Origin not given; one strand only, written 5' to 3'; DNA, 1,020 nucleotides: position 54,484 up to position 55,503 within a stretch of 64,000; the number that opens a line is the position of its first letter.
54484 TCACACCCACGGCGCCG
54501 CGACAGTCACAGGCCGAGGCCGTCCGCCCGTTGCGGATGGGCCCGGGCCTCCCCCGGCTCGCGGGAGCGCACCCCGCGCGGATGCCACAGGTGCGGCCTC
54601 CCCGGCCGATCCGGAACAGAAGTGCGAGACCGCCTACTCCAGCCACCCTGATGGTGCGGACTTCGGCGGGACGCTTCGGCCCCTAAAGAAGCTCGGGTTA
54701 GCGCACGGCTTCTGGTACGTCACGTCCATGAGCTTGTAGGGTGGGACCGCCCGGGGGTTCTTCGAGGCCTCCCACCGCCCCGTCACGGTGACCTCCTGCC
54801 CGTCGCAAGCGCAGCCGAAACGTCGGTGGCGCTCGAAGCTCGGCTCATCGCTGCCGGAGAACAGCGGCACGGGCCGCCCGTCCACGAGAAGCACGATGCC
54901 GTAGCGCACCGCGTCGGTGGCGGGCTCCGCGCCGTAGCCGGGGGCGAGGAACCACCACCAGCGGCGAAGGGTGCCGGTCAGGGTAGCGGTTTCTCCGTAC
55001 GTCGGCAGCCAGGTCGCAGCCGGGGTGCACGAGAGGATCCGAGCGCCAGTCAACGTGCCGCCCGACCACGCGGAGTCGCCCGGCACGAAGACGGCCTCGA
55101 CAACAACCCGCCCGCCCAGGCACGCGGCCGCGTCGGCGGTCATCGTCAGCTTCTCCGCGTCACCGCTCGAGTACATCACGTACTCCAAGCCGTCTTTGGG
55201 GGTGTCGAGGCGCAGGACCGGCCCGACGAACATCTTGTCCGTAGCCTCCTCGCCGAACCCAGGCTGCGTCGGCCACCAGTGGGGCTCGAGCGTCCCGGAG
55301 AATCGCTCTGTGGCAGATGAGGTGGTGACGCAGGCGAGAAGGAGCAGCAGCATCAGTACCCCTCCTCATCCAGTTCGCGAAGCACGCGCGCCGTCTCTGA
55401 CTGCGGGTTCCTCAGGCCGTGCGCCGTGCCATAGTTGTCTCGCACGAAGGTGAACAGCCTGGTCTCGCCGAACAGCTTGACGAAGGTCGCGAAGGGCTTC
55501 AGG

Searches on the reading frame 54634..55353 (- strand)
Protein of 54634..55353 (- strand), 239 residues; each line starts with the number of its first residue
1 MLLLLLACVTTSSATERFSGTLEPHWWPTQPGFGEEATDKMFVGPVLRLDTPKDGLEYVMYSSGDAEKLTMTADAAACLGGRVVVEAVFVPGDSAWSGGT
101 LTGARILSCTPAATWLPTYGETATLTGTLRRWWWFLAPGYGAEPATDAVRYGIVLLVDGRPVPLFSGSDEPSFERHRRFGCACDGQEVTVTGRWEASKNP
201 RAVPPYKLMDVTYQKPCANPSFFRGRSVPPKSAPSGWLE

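Call 12: search_protein_families(library=pfam, proteins=[window:54634-55353:-], max_evalue=0.001)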
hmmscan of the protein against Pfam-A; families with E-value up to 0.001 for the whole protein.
window:54634-55353:- (239 aa): 0 families

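Call 22: find_encoding_contigs(protein=window:54634-55353:-, flank=10000, max_places=10)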
Protein window:54634-55353:- (239 aa): 15 contigs read that carry it; 10 places shown.
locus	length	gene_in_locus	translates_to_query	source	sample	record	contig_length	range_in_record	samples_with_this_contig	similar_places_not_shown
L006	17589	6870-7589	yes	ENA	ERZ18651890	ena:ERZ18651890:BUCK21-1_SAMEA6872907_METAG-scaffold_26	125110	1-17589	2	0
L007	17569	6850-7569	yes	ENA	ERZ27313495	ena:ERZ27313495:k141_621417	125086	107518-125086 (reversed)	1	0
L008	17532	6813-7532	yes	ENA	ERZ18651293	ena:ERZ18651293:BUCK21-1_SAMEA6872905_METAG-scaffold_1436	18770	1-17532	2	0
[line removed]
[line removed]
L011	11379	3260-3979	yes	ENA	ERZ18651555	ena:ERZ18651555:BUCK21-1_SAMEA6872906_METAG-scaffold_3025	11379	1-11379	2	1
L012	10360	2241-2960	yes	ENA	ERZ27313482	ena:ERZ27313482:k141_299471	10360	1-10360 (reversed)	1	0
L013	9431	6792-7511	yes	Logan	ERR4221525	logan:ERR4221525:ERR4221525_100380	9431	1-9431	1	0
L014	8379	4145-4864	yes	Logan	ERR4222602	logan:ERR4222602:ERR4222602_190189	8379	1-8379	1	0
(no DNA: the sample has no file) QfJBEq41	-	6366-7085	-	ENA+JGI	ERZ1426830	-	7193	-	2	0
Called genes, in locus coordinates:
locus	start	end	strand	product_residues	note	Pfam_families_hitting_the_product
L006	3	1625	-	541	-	?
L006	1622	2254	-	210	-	PF04288:MukE, PF21980:MksE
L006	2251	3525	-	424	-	PF03882:WHD_KicB (weak), PF17192:MukF_M, PF17193:MukF_C (faint)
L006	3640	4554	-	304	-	-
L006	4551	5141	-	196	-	-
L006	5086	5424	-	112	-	-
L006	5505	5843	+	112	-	-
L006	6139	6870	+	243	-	-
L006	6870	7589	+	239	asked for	-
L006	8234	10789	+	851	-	-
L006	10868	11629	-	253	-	PF13391:HNH_2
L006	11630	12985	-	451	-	PF10117:McrBC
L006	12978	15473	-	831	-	PF28527:DUF8425, PF07728:AAA_5, PF28529:McrB_lid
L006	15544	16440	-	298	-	PF00027:cNMP_binding (weak), PF10137:CAP12-PCTIR_TIR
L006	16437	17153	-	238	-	-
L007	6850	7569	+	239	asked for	-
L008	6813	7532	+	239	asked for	-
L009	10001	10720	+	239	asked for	-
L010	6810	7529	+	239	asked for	-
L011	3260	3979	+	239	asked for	-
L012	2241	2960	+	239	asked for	-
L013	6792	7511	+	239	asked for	-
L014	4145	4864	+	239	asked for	-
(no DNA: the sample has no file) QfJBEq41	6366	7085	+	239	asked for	-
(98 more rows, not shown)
